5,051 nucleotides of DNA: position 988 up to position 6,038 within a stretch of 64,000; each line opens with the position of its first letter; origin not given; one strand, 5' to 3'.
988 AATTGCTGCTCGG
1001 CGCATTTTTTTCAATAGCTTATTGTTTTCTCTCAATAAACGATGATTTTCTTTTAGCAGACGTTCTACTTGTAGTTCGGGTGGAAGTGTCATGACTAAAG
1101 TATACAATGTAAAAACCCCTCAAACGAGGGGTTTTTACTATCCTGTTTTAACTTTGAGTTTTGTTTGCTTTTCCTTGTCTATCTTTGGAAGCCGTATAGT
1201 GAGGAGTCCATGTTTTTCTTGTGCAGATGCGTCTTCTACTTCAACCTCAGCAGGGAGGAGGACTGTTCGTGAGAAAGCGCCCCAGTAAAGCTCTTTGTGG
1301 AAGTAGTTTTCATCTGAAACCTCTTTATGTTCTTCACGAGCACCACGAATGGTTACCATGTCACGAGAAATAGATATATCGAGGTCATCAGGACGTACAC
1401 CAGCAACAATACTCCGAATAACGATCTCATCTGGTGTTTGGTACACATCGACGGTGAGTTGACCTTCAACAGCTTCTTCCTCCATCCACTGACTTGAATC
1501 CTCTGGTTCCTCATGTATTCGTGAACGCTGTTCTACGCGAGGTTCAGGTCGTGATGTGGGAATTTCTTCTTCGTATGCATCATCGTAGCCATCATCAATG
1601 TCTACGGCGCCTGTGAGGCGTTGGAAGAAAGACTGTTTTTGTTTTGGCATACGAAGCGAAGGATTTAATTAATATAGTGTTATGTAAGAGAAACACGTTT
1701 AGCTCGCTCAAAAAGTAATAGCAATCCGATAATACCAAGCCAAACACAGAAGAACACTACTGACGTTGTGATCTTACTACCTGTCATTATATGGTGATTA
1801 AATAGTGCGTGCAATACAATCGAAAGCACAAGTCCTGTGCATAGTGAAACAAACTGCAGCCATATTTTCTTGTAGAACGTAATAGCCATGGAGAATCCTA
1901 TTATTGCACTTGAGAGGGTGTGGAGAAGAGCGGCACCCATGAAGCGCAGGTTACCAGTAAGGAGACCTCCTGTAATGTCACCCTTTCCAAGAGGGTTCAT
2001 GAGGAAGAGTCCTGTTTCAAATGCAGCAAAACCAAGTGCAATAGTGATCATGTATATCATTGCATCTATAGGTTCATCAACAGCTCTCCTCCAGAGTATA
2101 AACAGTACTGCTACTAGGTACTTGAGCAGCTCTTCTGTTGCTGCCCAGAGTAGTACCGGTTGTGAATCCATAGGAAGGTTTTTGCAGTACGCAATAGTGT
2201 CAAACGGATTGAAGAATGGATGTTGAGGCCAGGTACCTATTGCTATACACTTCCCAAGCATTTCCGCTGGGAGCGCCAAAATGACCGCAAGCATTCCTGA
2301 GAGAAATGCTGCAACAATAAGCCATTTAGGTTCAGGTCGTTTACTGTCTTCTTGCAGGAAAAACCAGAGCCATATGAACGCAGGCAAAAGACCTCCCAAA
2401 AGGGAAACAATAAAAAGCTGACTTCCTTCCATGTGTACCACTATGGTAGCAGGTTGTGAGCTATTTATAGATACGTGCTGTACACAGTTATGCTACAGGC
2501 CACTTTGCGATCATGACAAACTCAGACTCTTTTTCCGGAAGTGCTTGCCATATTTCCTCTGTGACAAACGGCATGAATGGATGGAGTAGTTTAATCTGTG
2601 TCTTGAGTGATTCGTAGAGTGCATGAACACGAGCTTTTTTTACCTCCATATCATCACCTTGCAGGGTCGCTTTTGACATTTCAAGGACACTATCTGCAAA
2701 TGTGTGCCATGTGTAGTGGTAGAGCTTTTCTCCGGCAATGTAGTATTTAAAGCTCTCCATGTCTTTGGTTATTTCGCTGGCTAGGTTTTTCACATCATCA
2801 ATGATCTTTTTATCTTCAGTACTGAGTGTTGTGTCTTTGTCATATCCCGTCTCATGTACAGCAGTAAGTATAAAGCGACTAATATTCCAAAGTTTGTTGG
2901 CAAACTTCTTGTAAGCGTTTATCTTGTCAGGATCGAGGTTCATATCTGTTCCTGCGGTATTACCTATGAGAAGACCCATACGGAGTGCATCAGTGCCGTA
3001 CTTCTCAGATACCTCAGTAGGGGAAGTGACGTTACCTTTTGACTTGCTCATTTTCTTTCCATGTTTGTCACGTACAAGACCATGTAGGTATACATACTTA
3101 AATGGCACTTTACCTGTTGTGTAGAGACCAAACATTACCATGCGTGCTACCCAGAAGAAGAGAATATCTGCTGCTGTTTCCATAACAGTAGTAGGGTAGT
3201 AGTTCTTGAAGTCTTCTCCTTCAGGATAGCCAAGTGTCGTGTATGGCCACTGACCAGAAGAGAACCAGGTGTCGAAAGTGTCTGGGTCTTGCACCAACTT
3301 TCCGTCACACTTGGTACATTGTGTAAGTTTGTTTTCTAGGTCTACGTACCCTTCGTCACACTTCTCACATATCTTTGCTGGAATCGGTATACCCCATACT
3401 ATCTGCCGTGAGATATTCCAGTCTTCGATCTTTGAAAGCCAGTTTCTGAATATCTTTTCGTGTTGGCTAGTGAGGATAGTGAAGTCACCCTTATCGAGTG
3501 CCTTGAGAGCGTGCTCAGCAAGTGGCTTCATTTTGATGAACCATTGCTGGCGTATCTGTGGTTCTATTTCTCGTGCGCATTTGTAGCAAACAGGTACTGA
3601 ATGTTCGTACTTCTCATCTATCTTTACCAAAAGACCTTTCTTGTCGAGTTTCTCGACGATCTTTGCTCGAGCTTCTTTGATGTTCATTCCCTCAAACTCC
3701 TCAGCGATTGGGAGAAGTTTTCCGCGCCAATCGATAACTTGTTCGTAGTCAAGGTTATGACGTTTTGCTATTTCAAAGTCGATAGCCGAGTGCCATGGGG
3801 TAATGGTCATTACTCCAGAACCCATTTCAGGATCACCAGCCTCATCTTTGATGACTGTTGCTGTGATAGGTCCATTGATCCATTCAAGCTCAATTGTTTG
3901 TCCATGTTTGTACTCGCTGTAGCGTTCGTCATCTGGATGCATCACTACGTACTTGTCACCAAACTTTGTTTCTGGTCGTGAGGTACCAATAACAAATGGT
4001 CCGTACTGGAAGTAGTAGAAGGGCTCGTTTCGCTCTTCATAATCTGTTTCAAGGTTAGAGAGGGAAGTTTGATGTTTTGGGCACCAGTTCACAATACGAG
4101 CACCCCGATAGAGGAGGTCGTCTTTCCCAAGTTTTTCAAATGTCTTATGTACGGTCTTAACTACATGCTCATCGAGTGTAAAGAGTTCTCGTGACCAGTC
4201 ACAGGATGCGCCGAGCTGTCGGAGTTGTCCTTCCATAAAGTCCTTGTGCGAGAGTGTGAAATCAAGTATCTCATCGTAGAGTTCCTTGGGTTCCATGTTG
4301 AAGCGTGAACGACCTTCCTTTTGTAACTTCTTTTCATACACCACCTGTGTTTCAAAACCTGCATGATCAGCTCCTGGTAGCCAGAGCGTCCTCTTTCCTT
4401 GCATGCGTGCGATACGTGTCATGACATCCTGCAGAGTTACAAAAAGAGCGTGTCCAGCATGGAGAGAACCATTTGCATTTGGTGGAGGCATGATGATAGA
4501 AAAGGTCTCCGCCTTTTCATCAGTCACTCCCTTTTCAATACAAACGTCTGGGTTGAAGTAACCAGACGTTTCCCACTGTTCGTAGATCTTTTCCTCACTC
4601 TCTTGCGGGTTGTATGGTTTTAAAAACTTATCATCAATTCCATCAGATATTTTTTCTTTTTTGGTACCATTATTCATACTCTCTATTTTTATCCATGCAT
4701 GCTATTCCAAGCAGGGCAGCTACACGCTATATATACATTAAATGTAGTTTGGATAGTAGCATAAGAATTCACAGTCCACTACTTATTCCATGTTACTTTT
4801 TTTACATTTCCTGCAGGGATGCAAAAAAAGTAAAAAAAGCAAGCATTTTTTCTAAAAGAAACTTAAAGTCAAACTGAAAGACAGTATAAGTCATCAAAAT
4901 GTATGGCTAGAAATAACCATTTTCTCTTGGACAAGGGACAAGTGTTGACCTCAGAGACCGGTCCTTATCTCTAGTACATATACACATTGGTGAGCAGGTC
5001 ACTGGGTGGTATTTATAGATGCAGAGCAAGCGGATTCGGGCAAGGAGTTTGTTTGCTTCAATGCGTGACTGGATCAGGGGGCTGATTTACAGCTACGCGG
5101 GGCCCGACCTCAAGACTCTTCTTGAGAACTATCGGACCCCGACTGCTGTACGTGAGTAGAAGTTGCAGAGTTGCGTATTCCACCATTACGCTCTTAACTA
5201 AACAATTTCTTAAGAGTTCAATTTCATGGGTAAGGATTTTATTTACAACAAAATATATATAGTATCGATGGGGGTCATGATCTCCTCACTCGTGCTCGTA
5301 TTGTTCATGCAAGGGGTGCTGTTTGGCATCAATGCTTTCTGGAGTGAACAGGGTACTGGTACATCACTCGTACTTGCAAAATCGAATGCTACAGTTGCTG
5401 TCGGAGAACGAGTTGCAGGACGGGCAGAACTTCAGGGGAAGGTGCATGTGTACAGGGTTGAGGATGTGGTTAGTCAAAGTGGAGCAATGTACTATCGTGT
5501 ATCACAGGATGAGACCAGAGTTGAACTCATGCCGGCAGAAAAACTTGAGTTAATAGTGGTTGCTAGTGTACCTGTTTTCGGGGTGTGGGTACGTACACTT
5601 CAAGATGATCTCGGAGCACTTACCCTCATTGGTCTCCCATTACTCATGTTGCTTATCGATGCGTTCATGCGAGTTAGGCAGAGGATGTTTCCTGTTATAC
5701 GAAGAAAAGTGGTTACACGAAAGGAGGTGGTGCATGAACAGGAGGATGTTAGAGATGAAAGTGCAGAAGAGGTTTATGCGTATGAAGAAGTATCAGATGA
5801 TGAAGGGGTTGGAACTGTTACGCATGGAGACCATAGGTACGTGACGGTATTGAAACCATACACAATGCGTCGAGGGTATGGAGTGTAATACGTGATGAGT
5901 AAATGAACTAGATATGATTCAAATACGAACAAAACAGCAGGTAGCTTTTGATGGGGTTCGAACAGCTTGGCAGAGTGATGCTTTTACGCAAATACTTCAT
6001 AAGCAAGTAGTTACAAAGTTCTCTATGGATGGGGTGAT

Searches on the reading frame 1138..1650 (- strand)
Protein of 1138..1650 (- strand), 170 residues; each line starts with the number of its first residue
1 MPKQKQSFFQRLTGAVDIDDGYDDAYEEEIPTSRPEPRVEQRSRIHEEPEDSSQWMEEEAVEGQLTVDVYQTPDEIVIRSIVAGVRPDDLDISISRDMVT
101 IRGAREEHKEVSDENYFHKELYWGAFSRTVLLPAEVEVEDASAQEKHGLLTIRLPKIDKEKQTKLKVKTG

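Call 8: search_protein_families(library=pfam, proteins=[window:1138-1650:-], max_evalue=0.001)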
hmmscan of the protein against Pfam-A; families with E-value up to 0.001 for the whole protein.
window:1138-1650:- (170 aa): 1 family
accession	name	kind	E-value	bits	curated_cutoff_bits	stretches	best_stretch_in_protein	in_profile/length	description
PF00011.27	HSP20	-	2.1e-17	63.6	20.8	1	69-164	2-95/102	Hsp20/alpha crystallin family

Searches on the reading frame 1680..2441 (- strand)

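Call 8: search_protein_families(library=pfam, proteins=[window:1680-2441:-], max_evalue=0.001)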
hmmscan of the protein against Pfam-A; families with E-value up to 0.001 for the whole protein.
window:1680-2441:- (253 aa): 1 family
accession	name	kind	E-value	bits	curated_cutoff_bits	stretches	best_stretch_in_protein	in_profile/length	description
PF13367.11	PrsW-protease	-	3.3e-23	82.7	23.5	1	37-234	1-193/196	PrsW family intramembrane metalloprotease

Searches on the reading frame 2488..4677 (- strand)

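Call 8: search_protein_families(library=pfam, proteins=[window:2488-4677:-], max_evalue=0.001)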
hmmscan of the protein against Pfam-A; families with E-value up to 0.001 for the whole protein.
window:2488-4677:- (729 aa): 4 families
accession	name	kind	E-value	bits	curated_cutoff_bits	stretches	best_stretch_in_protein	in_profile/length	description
PF00133.28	tRNA-synt_1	-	1.9e-120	402.8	22.7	1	30-582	1-414/414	tRNA synthetases class I (I, L, M and V)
PF08264.19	Anticodon_1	-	1.9e-26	93.2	25.1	1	622-727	1-105/148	Anticodon-binding domain of tRNA ligase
PF09334.17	tRNA-synt_1g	-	4.9e-22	78.7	20.1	2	361-588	166-373/391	tRNA synthetases class I (M)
PF01921.24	tRNA-synt_1f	-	0.00056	19.4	27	0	525-588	267-327/360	tRNA synthetases class I (K)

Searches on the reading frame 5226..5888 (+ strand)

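Call 8: search_protein_families(library=pfam, proteins=[window:5226-5888:+], max_evalue=0.001)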
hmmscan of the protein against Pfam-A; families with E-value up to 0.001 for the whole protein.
window:5226-5888:+ (220 aa): 0 families

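Call 10: search_protein_families(library=ncbifam, proteins=[window:5226-5888:+], max_evalue=0.01)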
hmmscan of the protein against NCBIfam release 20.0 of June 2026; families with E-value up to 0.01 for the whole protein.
window:5226-5888:+ (220 aa): 1 family
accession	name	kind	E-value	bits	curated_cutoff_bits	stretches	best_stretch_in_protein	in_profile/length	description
NF046067.1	SigPepSipWBacil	equivalog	0.0062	16.1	190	1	68-158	79-173/189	signal peptidase I SipW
